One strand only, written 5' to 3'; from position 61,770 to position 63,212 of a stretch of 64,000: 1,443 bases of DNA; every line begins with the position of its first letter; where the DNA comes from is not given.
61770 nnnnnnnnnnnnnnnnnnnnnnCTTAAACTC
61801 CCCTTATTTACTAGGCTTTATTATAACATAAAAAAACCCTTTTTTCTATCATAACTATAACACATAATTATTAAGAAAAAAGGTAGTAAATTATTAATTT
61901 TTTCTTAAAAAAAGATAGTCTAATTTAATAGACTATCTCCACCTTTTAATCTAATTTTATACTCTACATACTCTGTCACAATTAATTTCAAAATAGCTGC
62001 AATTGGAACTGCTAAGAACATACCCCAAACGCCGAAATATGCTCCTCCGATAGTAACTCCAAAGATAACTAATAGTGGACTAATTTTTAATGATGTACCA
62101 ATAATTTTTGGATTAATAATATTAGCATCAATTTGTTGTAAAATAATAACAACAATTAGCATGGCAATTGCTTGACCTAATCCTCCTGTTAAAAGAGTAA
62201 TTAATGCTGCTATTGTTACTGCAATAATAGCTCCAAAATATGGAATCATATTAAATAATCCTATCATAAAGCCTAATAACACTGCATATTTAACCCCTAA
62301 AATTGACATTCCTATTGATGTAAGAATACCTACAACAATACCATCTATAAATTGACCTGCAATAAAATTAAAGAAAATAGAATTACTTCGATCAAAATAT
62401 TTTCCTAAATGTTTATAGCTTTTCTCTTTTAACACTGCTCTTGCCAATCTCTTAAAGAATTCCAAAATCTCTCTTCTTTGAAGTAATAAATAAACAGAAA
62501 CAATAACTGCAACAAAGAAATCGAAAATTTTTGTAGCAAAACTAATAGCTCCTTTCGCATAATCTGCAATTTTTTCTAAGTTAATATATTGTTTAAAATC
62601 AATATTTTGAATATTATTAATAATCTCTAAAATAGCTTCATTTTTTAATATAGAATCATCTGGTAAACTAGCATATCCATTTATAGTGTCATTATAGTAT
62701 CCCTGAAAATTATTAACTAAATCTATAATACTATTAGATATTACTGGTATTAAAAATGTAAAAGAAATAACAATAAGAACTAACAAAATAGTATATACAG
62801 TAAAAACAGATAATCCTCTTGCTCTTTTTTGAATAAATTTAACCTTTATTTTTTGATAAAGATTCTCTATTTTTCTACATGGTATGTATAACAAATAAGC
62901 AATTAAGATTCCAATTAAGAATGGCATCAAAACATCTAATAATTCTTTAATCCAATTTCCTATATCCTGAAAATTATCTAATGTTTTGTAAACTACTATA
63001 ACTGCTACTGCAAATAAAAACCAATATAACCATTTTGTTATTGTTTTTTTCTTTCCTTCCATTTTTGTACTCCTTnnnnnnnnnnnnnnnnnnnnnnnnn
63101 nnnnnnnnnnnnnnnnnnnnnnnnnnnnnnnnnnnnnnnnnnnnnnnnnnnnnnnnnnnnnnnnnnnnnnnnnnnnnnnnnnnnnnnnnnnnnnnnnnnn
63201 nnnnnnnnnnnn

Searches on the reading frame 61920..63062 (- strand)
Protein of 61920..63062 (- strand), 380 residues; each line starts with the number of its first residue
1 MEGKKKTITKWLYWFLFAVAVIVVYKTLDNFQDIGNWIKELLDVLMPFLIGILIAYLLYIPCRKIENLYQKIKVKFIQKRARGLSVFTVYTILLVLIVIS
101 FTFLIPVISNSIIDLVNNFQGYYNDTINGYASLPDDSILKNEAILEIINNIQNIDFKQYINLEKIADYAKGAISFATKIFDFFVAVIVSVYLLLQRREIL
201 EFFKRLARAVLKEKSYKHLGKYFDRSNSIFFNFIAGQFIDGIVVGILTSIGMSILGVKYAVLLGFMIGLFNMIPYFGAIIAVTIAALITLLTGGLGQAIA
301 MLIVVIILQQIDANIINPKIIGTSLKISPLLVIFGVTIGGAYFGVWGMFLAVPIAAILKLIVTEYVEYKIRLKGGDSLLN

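Call 15: search_protein_families(library=pfam, proteins=[window:61920-63062:-], max_evalue=0.01)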
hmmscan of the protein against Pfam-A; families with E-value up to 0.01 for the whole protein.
window:61920-63062:- (380 aa): 1 family
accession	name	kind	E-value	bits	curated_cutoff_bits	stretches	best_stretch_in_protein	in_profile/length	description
PF01594.21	AI-2E_transport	-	4.4e-58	197.5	34.3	1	29-365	19-326/327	AI-2E family transporter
